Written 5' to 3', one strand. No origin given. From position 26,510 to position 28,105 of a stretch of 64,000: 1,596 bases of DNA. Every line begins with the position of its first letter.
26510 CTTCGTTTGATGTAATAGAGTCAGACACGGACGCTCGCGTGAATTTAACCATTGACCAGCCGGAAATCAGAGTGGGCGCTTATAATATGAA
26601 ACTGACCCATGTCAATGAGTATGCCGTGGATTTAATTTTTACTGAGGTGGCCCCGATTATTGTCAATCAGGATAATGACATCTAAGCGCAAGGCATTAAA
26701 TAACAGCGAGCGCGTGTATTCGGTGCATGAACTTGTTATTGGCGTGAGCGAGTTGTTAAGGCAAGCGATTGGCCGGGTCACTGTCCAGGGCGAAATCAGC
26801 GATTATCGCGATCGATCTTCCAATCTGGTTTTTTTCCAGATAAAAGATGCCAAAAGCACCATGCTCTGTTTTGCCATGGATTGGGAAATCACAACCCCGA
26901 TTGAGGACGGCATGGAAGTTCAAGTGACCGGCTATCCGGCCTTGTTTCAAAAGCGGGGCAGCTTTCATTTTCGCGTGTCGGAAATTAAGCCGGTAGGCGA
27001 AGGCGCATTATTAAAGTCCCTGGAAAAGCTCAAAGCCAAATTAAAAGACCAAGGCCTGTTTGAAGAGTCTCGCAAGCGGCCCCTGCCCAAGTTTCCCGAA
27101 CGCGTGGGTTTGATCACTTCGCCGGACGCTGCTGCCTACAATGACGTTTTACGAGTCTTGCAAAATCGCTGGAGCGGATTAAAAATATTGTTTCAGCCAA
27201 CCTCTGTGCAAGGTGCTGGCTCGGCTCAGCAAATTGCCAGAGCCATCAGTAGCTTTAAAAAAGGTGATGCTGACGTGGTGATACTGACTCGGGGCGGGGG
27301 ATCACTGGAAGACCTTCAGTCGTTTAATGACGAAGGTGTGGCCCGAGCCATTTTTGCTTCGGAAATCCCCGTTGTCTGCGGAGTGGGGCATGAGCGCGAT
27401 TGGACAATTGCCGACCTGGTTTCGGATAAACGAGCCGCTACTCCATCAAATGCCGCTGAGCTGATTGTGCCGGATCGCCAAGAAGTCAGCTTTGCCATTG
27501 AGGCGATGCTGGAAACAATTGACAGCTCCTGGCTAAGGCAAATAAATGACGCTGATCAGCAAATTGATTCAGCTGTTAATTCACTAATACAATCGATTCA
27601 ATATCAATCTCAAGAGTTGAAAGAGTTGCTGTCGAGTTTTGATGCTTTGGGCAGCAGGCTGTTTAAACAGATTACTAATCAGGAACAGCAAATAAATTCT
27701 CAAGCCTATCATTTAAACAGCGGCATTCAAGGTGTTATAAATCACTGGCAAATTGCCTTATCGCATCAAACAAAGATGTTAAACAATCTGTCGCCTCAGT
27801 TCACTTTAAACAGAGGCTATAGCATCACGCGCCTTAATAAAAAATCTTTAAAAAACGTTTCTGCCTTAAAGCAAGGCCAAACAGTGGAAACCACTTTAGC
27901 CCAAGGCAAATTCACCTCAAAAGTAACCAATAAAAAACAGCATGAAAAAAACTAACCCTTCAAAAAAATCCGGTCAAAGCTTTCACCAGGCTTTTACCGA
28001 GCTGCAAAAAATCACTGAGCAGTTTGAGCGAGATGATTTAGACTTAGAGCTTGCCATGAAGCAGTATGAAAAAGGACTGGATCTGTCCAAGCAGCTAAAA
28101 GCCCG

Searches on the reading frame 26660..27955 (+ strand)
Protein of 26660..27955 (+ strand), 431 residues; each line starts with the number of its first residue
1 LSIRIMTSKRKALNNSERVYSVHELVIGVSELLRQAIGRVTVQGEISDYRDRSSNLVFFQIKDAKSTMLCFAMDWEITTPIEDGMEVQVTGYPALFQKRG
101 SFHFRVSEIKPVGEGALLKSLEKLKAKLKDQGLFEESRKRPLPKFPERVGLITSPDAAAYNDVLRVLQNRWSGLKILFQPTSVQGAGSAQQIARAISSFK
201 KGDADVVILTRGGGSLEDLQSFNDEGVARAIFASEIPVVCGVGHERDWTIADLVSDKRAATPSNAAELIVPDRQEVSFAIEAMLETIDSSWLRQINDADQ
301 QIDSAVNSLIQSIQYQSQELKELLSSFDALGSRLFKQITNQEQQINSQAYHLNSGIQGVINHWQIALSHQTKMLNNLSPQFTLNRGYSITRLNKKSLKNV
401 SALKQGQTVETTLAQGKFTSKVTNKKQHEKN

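Call 27: search_protein_families(library=pfam, proteins=[window:26660-27955:+], max_evalue=0.0001)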
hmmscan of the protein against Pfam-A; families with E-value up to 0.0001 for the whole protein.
window:26660-27955:+ (431 aa): 3 families
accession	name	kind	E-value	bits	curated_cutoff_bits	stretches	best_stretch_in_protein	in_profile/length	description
PF02601.20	Exonuc_VII_L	-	2e-83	281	35.9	1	133-420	1-314/315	Exonuclease VII, large subunit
PF13742.12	tRNA_anti_2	-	9.6e-16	58.2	27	1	20-109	1-94/95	OB-fold nucleic acid binding domain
PF01336.31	tRNA_anti-codon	-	8.6e-06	26.1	27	1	40-112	1-75/75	OB-fold nucleic acid binding domain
